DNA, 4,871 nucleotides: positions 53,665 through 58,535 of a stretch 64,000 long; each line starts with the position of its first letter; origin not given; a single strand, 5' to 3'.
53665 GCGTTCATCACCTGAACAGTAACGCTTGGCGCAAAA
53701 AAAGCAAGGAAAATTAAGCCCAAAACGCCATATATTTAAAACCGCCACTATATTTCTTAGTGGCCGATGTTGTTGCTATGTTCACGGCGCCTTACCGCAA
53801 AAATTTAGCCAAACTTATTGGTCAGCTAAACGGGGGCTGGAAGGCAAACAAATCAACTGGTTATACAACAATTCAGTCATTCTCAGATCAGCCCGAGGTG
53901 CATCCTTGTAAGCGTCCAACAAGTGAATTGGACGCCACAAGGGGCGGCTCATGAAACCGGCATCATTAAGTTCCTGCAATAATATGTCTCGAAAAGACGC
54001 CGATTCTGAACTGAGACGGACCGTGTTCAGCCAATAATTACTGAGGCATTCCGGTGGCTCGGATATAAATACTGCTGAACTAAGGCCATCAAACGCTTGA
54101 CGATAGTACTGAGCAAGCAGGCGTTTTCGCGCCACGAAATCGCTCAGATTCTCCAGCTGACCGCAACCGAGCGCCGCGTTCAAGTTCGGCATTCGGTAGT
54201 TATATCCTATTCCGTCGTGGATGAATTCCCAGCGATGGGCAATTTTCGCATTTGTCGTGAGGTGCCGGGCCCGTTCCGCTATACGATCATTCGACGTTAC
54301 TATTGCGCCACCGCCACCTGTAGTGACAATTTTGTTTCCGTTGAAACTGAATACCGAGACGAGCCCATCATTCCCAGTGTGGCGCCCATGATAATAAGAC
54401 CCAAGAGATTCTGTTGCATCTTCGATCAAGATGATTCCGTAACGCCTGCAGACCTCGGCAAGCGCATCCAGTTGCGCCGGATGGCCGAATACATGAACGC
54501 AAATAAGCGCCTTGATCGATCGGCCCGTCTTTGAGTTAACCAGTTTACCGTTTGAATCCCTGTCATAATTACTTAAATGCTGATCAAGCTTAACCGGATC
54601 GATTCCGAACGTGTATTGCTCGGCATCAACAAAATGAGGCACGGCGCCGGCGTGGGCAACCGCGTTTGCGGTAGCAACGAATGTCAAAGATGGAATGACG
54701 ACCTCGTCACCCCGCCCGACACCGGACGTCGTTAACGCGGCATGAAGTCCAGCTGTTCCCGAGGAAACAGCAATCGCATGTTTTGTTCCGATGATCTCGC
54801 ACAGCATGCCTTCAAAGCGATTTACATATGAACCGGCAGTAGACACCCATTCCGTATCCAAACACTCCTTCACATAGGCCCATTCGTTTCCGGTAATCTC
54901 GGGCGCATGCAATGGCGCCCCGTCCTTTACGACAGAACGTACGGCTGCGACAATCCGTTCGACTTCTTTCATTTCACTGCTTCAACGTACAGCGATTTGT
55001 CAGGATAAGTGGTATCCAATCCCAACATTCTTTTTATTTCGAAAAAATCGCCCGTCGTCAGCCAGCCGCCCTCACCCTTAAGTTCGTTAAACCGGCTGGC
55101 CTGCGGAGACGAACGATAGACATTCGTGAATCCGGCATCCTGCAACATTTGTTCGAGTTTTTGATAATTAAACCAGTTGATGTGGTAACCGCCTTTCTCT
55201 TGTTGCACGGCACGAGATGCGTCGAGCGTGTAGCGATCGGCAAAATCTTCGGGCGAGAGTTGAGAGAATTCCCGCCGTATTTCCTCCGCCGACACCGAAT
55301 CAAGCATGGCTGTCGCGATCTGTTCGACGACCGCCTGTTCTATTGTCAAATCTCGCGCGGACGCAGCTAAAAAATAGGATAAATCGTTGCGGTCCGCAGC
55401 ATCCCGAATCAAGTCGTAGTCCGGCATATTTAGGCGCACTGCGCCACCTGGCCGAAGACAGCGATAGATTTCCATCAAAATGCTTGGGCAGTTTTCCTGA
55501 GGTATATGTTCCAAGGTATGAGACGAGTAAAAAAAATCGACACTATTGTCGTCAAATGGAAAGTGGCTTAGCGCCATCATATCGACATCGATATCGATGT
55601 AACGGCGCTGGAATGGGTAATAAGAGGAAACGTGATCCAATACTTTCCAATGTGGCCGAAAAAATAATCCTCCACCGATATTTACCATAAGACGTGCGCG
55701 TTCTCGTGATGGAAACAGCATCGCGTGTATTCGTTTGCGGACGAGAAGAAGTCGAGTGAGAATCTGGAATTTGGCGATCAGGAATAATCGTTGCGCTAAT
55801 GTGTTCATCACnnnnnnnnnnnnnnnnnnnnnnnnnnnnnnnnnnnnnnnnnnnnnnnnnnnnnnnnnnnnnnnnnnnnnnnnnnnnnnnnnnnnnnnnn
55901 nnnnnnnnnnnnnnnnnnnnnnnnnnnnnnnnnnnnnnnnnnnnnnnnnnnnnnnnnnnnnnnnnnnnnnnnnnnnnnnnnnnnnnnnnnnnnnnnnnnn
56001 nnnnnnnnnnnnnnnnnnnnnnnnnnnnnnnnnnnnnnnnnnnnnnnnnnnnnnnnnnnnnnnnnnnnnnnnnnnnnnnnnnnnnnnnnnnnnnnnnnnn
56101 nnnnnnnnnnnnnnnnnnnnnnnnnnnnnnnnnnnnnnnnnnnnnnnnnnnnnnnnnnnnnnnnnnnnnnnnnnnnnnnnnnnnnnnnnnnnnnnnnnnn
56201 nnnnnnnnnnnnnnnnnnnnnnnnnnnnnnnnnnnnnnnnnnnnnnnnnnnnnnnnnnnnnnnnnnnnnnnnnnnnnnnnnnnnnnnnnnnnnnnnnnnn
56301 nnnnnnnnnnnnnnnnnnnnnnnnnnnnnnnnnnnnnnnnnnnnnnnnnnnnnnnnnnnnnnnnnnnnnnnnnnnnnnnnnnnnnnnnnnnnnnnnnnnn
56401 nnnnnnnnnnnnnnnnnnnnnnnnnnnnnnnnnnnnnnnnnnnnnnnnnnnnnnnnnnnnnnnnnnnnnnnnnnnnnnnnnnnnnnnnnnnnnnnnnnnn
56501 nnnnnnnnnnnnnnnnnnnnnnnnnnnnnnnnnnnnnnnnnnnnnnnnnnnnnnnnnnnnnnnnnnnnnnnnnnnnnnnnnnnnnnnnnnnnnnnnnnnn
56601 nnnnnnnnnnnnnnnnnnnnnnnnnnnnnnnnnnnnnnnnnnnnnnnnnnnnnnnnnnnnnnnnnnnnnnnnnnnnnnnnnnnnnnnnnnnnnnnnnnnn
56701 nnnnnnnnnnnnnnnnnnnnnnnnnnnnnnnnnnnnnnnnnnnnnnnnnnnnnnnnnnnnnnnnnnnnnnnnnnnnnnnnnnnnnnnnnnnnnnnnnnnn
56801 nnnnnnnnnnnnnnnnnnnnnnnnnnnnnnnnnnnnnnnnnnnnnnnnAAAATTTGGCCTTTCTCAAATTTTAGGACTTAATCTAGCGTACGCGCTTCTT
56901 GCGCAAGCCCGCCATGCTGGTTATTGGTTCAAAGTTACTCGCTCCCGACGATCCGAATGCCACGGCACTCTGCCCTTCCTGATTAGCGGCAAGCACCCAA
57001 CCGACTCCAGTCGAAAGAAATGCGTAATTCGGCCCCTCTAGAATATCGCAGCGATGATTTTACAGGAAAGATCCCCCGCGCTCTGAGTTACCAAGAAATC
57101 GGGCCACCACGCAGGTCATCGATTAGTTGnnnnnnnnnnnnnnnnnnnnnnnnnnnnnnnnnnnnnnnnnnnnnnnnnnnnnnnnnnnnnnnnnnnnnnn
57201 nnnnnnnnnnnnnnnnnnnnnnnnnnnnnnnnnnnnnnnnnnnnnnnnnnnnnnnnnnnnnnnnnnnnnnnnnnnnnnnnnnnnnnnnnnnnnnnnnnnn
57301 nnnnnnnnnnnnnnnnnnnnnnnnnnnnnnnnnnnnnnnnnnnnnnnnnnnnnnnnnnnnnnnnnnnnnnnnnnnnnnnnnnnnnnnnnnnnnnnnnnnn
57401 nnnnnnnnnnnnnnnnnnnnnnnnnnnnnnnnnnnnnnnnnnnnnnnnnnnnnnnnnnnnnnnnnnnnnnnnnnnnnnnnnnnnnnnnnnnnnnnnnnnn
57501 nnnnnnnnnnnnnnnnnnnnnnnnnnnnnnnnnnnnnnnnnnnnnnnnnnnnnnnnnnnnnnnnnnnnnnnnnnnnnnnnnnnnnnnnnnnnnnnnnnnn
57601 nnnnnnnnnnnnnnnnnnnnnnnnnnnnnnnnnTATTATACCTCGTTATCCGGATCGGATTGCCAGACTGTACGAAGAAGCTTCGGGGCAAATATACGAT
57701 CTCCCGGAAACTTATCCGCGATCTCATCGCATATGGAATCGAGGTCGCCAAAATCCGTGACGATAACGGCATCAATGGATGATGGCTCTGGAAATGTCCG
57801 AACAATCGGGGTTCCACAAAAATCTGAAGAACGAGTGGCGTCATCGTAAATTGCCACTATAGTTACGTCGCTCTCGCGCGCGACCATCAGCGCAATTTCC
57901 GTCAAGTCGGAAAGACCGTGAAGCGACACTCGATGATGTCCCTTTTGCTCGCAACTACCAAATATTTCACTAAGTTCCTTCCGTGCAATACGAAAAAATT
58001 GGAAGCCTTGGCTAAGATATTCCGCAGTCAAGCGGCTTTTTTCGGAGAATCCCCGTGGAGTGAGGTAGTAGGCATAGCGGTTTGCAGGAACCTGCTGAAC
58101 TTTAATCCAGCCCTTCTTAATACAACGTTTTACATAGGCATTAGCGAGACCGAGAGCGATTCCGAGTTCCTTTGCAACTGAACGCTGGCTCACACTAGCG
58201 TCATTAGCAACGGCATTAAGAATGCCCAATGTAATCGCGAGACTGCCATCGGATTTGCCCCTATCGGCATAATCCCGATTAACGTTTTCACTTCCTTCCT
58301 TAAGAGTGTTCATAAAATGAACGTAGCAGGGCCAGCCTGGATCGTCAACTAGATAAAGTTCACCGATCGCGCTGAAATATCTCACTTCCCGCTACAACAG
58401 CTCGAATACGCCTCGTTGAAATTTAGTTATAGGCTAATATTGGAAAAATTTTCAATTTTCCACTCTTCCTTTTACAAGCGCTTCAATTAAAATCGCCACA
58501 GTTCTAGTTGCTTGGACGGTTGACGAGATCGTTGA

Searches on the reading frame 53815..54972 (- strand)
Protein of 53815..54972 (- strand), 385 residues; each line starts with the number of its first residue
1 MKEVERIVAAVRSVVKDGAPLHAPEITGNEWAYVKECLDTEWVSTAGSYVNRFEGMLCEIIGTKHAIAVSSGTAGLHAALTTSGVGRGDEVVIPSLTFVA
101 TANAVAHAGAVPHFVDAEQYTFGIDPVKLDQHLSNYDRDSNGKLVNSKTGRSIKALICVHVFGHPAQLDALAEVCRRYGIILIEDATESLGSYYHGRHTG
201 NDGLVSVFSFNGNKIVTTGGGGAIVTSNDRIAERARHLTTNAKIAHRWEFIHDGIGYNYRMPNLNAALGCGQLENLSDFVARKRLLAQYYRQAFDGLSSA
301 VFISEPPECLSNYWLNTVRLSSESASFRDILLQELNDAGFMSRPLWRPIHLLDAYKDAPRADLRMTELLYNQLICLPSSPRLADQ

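Call 5: search_protein_families(library=pfam, proteins=[window:53815-54972:-])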
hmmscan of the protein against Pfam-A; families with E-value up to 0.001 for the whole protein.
window:53815-54972:- (385 aa): 3 families
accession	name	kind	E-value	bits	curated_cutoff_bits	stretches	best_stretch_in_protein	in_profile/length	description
PF01041.23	DegT_DnrJ_EryC1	-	2.4e-95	320.3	19.8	1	26-384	3-349/360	DegT/DnrJ/EryC1/StrS aminotransferase family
PF00155.27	Aminotran_1_2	-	1.6e-06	28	19.7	1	59-183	53-183/361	Aminotransferase class I and II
PF01212.27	Beta_elim_lyase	-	0.00024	21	27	1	49-187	33-170/288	Beta-eliminating lyase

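Call 8: search_protein_families(library=ncbifam, proteins=[window:53815-54972:-], max_evalue=0.01)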
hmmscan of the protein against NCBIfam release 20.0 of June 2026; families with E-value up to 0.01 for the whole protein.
window:53815-54972:- (385 aa): 10 families
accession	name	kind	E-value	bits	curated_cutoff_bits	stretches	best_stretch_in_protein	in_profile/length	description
TIGR04181.1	NHT_00031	hypoth_equivalog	3.5e-151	503.1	420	1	20-379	2-359/359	LegC family aminotransferase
TIGR03588.1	PseC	equivalog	2.7e-74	250.4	423.5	1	26-384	9-366/380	UDP-4-amino-4,6-dideoxy-N-acetyl-beta-L-altrosamine transaminase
NF008658.2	PRK11658.1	equivalog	1.6e-55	188.3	631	1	19-384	5-363/379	UDP-4-amino-4-deoxy-L-arabinose aminotransferase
TIGR04427.1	PLP_DesI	equivalog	6.1e-49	167.2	650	1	35-383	39-368/390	dTDP-4-dehydro-6-deoxyglucose aminotransferase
NF008687.0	PRK11706.1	equivalog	3.2e-46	157.8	375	1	20-378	3-354/375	dTDP-4-amino-4,6-dideoxygalactose transaminase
TIGR02379.1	ECA_wecE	subfamily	7.7e-39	133.5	434.85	1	20-356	3-331/376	dTDP-4-amino-4,6-dideoxy-D-glucose transaminase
NF011936.0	PRK15407.1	equivalog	6.7e-37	127.2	423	2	34-233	53-242/440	lipopolysaccharide biosynthesis protein RfbH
NF006488.0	PRK08912.1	equivalog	7.9e-05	21.7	498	1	64-186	87-199/387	aminotransferase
NF005588.0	PRK07309.1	equivalog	0.0011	17.9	576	1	70-198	97-218/391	pyridoxal phosphate-dependent aminotransferase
NF041359.1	GntG_guanitoxin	subfamily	0.0017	17.6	230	1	49-110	39-101/343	GntG family PLP-dependent aldolase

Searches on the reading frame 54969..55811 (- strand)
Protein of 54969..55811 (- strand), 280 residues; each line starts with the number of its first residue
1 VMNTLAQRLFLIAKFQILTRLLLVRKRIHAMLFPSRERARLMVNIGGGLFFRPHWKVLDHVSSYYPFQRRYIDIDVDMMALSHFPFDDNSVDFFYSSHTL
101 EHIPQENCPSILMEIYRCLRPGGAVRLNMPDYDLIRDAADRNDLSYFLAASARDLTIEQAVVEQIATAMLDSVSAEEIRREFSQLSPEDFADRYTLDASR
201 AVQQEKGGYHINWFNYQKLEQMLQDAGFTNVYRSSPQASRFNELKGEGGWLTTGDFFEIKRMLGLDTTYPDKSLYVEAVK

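Call 5: search_protein_families(library=pfam, proteins=[window:54969-55811:-])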
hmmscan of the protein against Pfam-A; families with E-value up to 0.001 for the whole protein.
window:54969-55811:- (280 aa): 4 families
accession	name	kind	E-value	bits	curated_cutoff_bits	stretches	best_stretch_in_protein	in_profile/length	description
PF08241.18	Methyltransf_11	-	5.3e-10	40.2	21.2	1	75-125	45-93/95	Methyltransferase domain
PF13489.12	Methyltransf_23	-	3e-09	37.3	27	1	83-231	74-162/164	Methyltransferase domain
PF13649.12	Methyltransf_25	-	2.1e-08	35.1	27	1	72-123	46-97/97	Methyltransferase domain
PF01209.24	Ubie_methyltran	-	0.00035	20.5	20.1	0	79-125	105-149/233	ubiE/COQ5 methyltransferase family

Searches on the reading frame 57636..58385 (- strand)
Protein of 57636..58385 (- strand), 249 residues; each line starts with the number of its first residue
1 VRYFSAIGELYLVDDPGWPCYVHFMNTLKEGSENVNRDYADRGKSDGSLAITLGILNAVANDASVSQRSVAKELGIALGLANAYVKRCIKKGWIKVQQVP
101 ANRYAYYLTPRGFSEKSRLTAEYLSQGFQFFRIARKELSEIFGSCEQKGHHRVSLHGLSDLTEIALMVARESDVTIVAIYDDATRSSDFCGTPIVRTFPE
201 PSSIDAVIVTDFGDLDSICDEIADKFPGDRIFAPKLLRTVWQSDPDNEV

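Call 5: search_protein_families(library=pfam, proteins=[window:57636-58385:-])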
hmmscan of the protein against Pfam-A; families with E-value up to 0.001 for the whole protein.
window:57636-58385:- (249 aa): 2 families
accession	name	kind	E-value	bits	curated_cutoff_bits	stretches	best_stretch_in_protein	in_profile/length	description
PF13412.12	HTH_24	-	4.5e-11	42.6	21.9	1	51-95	4-48/48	Winged helix-turn-helix DNA-binding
PF12802.13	MarR_2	-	0.00011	22.7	27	1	53-101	8-57/61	MarR family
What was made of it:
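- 57636..58385 (-): MarR/winged-helix regulator, 2 nt upstream of the rfaH-like gene. Gene callers give 225 aa, which corresponds to 57636-58313. HTH_24 (call 5).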

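Call 8: search_protein_families(library=ncbifam, proteins=[window:57636-58385:-], max_evalue=0.01)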
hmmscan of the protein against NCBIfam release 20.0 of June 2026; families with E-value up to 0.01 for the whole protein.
window:57636-58385:- (249 aa): 1 family
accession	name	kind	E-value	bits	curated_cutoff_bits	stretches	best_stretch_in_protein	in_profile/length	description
TIGR04176.1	MarR_EPS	equivalog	4.6e-18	65.2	88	1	52-141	6-99/105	MarR family EPS-associated transcriptional regulator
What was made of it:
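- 57636..58385 (-): TIGR04176 MarR_EPS 65 bits, below the 88 cutoff (call 8).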
